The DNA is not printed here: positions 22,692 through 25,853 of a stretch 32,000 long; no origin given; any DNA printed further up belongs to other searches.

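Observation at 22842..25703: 953-aa secreted beta-domain plus TPR-array protein heading the flagellar operon: candidate periplasmic motor scaffold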

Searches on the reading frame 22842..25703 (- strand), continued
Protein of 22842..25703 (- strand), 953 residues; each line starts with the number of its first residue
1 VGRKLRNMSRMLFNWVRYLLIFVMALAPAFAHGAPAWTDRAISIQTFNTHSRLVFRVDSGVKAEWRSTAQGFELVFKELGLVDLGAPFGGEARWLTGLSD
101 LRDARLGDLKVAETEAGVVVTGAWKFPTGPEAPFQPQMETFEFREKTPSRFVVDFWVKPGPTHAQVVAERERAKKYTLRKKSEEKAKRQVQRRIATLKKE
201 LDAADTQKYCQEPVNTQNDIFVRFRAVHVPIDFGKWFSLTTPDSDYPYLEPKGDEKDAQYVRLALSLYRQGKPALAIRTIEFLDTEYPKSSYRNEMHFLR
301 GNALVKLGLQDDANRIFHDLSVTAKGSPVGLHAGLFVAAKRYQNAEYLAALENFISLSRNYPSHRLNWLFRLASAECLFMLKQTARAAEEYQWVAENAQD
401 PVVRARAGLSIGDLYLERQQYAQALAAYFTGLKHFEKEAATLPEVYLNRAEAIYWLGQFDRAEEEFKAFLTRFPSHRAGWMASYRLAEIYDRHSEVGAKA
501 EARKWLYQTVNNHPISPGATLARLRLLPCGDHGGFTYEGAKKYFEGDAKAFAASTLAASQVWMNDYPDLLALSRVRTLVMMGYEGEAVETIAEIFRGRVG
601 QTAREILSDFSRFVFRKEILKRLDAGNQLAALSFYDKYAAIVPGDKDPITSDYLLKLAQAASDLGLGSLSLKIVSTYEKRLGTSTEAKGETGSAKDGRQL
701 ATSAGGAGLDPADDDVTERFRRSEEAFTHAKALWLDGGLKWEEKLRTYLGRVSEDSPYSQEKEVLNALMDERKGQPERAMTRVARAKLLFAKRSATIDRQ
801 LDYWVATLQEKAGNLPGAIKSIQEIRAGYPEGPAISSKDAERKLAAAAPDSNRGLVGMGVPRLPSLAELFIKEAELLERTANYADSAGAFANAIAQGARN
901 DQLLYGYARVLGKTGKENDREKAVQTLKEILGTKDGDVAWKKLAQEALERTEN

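Call 49: find_encoding_contigs(protein=P0151, flank=10000, max_places=2)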
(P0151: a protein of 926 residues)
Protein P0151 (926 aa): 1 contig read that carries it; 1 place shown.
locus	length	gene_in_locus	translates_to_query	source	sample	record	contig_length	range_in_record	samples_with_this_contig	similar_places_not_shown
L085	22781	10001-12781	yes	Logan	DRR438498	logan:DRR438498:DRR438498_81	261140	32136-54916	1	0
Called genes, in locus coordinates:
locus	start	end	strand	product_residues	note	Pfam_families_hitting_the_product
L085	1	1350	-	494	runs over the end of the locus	PF00263:Secretin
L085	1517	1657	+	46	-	-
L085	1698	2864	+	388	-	PF00438:S-AdoMet_synt_N, PF02772:S-AdoMet_synt_M, PF02773:S-AdoMet_synt_C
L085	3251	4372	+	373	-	PF00158:Sigma54_activat, PF14532:Sigma54_activ_2, PF07728:AAA_5, PF25601:AAA_lid_14, PF02954:HTH_8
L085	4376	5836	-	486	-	-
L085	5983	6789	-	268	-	PF02470:MlaD, PF28544:Helical_needle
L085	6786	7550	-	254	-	PF00005:ABC_tran, PF13304:AAA_21 (weak)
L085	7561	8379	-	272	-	PF02405:MlaE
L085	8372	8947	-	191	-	-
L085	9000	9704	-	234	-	-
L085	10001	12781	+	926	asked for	PF13181:TPR_8 (faint), PF13428:TPR_14 (faint), PF13525:YfiO (faint), PF00515:TPR_1 (faint), PF07719:TPR_2 (faint), PF14559:TPR_19 (faint), PF13174:TPR_6 (faint), PF13432:TPR_16 (faint)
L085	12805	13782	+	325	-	PF00158:Sigma54_activat, PF13191:AAA_16 (weak), PF14532:Sigma54_activ_2, PF13401:AAA_22 (faint), PF07728:AAA_5 (faint), PF25601:AAA_lid_14, PF02954:HTH_8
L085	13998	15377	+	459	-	PF01966:HD (weak), PF13487:HD_5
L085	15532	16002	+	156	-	PF00460:Flg_bb_rod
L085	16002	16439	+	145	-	PF00460:Flg_bb_rod, PF06429:Flg_bbr_C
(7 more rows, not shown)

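Call 50: find_homologous_proteins(query=P0151, max_evalue=1e-30)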
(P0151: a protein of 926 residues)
Query P0151 (926 aa): 16 proteins with E <= 1e-30 among 8000 candidates.
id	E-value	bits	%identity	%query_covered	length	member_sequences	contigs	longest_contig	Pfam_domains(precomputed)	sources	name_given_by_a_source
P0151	0.0e+0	2055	100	100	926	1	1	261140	PF14559.13,PF13525.13,PF00515.35,PF13432.13,PF13428.13,PF13181.13,PF07719.24,PF13174.13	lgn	-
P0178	0.0e+0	1644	79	100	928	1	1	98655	PF14559.13,PF00515.35,PF13432.13,PF13428.13,PF13181.13,PF07719.24,PF13174.13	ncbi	-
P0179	1.8e-263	895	46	96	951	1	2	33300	PF13525.13,PF13432.13,PF13428.13,PF13181.13,PF07719.24,PF13174.13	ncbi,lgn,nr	ncbi:MAG: tetratricopeptide repeat protein [Deltaproteobacteria bacterium]|nr:tetratricopeptide repe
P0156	5.0e-239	814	46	95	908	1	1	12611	PF14559.13,PF00515.35,PF12895.14,PF13424.13,PF13176.13,PF13432.13,PF13428.13,PF13181.13,PF07719.24,PF13174.13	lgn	-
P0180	5.2e-239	814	46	96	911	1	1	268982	PF14559.13,PF13525.13,PF00515.35,PF13432.13,PF13428.13,PF13181.13,PF07719.24,PF13174.13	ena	-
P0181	2.3e-237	809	44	98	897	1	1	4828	PF14559.13,PF00515.35,PF13432.13,PF13428.13,PF13181.13,PF07719.24,PF13174.13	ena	-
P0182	2.3e-227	775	44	96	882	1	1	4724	PF14559.13,PF13525.13,PF00515.35,PF12895.14,PF13424.13,PF13176.13,PF13432.13,PF13428.13,PF13181.13,PF07719.24,PF13174.13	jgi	jgi:outer membrane protein assembly factor BamD (BamD/ComL family)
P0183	3.5e-224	765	44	97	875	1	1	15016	PF13525.13,PF13432.13,PF13428.13,PF07719.24,PF13174.13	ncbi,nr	ncbi:MAG: hypothetical protein HY075_13450 [Deltaproteobacteria bacterium]|nr:hypothetical protein [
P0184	8.8e-211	721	42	97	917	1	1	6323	PF13525.13,PF13432.13,PF13428.13,PF07719.24,PF13174.13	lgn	-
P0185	3.0e-208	712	41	96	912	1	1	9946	PF07721.21,PF14559.13,PF00515.35,PF12895.14,PF13424.13,PF13432.13,PF13428.13,PF13181.13,PF07719.24,PF13174.13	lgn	-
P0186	1.2e-207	710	43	97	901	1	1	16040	PF14559.13,PF13525.13,PF00515.35,PF13424.13,PF13432.13,PF13428.13,PF13181.13,PF07719.24,PF13174.13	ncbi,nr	ncbi:MAG: tetratricopeptide repeat protein [Deltaproteobacteria bacterium]|nr:tetratricopeptide repe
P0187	4.3e-206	705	41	97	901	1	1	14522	PF14559.13,PF13525.13,PF00515.35,PF13424.13,PF13432.13,PF13428.13,PF13181.13,PF07719.24,PF13174.13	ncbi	-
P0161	7.1e-183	628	37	95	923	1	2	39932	PF14559.13,PF13525.13,PF12895.14,PF13432.13,PF13428.13,PF13174.13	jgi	jgi:tetratricopeptide (TPR) repeat protein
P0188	1.2e-175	604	38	95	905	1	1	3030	PF14559.13,PF13432.13,PF13428.13,PF07719.24,PF13174.13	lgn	-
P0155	2.4e-171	590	39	96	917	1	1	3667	PF14559.13,PF13432.13,PF13428.13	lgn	-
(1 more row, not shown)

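Call 80: find_encoding_contigs(protein=P0178, flank=10000, max_places=2)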
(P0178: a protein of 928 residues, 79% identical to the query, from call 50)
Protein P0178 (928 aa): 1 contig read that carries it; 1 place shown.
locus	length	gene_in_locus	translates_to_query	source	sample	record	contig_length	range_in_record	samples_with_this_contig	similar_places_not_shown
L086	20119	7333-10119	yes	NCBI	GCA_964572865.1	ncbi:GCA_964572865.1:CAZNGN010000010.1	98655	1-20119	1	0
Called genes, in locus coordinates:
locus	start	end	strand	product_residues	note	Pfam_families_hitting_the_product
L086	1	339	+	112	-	?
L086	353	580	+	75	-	-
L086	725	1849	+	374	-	PF00158:Sigma54_activat, PF14532:Sigma54_activ_2, PF07728:AAA_5, PF25601:AAA_lid_14, PF02954:HTH_8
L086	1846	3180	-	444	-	-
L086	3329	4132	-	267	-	PF02470:MlaD, PF28544:Helical_needle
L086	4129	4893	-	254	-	PF00005:ABC_tran, PF13304:AAA_21 (weak)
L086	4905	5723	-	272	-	PF02405:MlaE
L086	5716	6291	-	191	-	-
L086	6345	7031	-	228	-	-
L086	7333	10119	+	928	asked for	PF13181:TPR_8 (faint), PF13428:TPR_14 (faint), PF00515:TPR_1 (faint), PF07719:TPR_2 (faint), PF14559:TPR_19 (faint), PF13174:TPR_6 (faint), PF13432:TPR_16 (faint)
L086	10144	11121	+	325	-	PF00158:Sigma54_activat, PF13191:AAA_16 (weak), PF14532:Sigma54_activ_2, PF13401:AAA_22 (weak), PF07728:AAA_5 (faint), PF25601:AAA_lid_14, PF02954:HTH_8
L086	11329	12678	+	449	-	PF13487:HD_5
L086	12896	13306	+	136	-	PF00460:Flg_bb_rod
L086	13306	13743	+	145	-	PF00460:Flg_bb_rod (weak), PF06429:Flg_bbr_C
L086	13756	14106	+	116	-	PF02049:FliE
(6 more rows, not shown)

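Call 81: find_encoding_contigs(protein=P0187, flank=6000, max_places=2)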
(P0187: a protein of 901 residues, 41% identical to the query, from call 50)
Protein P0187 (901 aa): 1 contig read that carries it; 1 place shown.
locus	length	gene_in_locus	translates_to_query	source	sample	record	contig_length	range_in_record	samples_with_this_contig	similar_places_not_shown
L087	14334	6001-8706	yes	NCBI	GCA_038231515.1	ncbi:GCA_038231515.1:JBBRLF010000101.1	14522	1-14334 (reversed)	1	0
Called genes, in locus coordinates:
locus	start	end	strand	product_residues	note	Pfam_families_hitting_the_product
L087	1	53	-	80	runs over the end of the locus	?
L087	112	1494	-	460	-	PF00072:Response_reg, PF13487:HD_5, PF01966:HD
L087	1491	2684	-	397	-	PF00512:HisKA (faint), PF02518:HATPase_c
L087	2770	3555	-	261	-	PF02470:MlaD, PF28544:Helical_needle (weak)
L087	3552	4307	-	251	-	PF00005:ABC_tran, PF13304:AAA_21 (weak)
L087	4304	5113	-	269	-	PF02405:MlaE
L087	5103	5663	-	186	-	-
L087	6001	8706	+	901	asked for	PF13525:YfiO (faint), PF00515:TPR_1 (faint), PF07719:TPR_2 (faint), PF13181:TPR_8 (faint), PF13424:TPR_12 (faint), PF13428:TPR_14 (faint), PF13174:TPR_6 (faint), PF13432:TPR_16 (weak), +1 more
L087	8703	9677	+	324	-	PF00158:Sigma54_activat, PF14532:Sigma54_activ_2, PF25601:AAA_lid_14, PF02954:HTH_8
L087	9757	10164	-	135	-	-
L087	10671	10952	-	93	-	PF13560:HTH_31 (faint), PF13744:HTH_37, PF01381:HTH_3 (weak)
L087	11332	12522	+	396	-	PF00291:PALP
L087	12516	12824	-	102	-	-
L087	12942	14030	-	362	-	PF00534:Glycos_transf_1, PF13692:Glyco_trans_1_4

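Call 82: find_encoding_contigs(protein=P0186, flank=10000, max_places=1)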
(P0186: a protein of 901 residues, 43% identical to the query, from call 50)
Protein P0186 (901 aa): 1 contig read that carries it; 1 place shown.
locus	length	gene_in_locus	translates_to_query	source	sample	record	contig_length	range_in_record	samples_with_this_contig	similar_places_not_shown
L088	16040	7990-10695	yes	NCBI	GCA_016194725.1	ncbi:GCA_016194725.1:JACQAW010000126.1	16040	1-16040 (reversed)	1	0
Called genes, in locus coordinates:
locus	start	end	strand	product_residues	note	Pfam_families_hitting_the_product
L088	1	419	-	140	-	PF00535:Glycos_transf_2, PF13641:Glyco_tranf_2_3 (weak)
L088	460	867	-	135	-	-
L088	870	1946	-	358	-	PF12146:Hydrolase_4, PF00561:Abhydrolase_1, PF12697:Abhydrolase_6, PF00326:Peptidase_S9 (faint)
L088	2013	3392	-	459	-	PF00072:Response_reg, PF13487:HD_5, PF01966:HD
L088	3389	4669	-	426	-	PF00512:HisKA (faint), PF02518:HATPase_c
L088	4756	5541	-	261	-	PF02470:MlaD, PF28544:Helical_needle (weak)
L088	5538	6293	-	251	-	PF00005:ABC_tran, PF13304:AAA_21 (weak)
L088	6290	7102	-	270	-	PF02405:MlaE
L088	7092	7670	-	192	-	-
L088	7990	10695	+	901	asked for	PF13525:YfiO (faint), PF00515:TPR_1 (faint), PF07719:TPR_2 (faint), PF13424:TPR_12 (faint), PF13428:TPR_14 (faint), PF13432:TPR_16 (faint), PF13174:TPR_6 (faint), PF13181:TPR_8 (faint), +1 more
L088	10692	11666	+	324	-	PF00158:Sigma54_activat, PF14532:Sigma54_activ_2, PF25601:AAA_lid_14, PF02954:HTH_8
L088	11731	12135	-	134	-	-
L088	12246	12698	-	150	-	PF01575:MaoC_dehydratas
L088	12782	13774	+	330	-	PF00291:PALP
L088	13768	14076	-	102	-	-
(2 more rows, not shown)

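Call 83: find_encoding_contigs(protein=P0180, flank=10000, max_places=1)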
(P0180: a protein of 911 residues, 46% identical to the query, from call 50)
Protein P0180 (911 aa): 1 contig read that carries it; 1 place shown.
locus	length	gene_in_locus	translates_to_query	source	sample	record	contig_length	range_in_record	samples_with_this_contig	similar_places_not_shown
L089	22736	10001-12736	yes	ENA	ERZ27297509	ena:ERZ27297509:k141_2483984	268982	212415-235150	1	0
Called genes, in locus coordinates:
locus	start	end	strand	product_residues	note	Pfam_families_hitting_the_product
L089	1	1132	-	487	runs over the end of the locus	PF00437:T2SSE, PF27713:UCP018868 (weak)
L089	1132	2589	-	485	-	PF00263:Secretin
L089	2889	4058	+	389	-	PF00438:S-AdoMet_synt_N, PF02772:S-AdoMet_synt_M, PF02773:S-AdoMet_synt_C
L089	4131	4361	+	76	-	-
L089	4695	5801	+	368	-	PF00158:Sigma54_activat, PF13191:AAA_16 (weak), PF14532:Sigma54_activ_2, PF07728:AAA_5, PF25601:AAA_lid_14, PF02954:HTH_8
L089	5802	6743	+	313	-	PF00583:Acetyltransf_1 (weak), PF13527:Acetyltransf_9 (weak), PF13508:Acetyltransf_7 (weak), PF22998:GNAT_LYC1-like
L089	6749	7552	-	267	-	PF02470:MlaD, PF28544:Helical_needle (faint)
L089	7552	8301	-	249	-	PF00005:ABC_tran, PF13304:AAA_21 (weak)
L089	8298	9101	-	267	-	PF02405:MlaE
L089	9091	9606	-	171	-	-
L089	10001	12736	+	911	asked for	PF00515:TPR_1 (faint), PF07719:TPR_2 (faint), PF13525:YfiO (faint), PF13174:TPR_6 (faint), PF13181:TPR_8 (faint), PF13428:TPR_14 (faint), PF14559:TPR_19 (faint), PF13432:TPR_16 (weak)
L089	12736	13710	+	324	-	PF00158:Sigma54_activat, PF01078:Mg_chelatase (faint), PF14532:Sigma54_activ_2, PF07728:AAA_5 (faint), PF25601:AAA_lid_14, PF02954:HTH_8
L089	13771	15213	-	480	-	PF13487:HD_5, PF01966:HD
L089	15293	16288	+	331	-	PF00291:PALP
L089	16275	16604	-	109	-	-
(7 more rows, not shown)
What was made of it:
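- In a rearranged subclade the TPR-activator pair sits beside flagellin genes (calls 81-83). In the rearranged subclade it sits beside flagellin (calls 82, 83).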

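Call 84: find_encoding_contigs(protein=P0161, flank=10000, max_places=1)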
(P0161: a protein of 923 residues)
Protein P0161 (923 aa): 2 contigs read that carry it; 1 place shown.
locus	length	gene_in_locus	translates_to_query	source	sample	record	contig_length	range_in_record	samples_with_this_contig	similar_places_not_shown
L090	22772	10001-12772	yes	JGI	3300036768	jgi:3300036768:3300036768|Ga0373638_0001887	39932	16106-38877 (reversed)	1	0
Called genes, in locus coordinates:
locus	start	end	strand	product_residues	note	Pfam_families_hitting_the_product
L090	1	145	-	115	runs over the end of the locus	-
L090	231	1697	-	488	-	PF00498:FHA, PF16697:Yop-YscD_cpl, PF00437:T2SSE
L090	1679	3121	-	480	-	PF00263:Secretin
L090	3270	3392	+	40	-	-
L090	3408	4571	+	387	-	PF00438:S-AdoMet_synt_N, PF02772:S-AdoMet_synt_M, PF02773:S-AdoMet_synt_C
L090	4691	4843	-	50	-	-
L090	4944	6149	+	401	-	PF00158:Sigma54_activat, PF14532:Sigma54_activ_2, PF07728:AAA_5, PF25601:AAA_lid_14, PF02954:HTH_8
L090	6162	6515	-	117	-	PF06170:DUF983 (weak)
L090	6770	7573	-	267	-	PF02470:MlaD, PF28544:Helical_needle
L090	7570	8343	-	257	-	PF00005:ABC_tran, PF13304:AAA_21 (weak)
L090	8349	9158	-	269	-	PF02405:MlaE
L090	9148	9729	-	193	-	-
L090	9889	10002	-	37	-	-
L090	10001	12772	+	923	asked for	PF12895:ANAPC3 (faint), PF13525:YfiO (faint), PF13174:TPR_6 (faint), PF13428:TPR_14 (faint), PF13432:TPR_16 (faint), PF14559:TPR_19 (weak)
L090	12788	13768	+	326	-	PF00158:Sigma54_activat, PF13191:AAA_16 (faint), PF14532:Sigma54_activ_2, PF00004:AAA (faint), PF07728:AAA_5 (weak), PF13401:AAA_22 (faint), PF25601:AAA_lid_14, PF02954:HTH_8, +1 more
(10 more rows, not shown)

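Call 85: find_encoding_contigs(protein=P0132, flank=10000, max_places=1)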
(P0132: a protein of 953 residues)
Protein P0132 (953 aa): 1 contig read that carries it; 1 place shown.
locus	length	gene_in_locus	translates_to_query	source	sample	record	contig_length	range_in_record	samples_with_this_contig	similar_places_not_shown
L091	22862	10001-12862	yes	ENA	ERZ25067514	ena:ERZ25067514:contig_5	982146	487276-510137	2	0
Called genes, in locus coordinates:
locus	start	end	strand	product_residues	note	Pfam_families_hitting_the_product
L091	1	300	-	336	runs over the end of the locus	PF00437:T2SSE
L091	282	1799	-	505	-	PF00263:Secretin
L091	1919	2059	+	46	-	-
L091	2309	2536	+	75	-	-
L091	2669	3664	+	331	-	PF00158:Sigma54_activat, PF14532:Sigma54_activ_2, PF25601:AAA_lid_14, PF02954:HTH_8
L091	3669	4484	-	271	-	PF02470:MlaD, PF28544:Helical_needle (faint)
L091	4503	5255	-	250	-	PF00005:ABC_tran, PF13304:AAA_21 (weak)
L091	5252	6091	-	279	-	PF02405:MlaE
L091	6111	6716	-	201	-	-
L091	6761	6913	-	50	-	-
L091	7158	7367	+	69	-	-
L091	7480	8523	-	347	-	-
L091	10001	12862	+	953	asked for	PF13432:TPR_16 (faint)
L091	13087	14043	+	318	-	PF00158:Sigma54_activat, PF14532:Sigma54_activ_2, PF25601:AAA_lid_14, PF02954:HTH_8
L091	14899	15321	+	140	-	PF00460:Flg_bb_rod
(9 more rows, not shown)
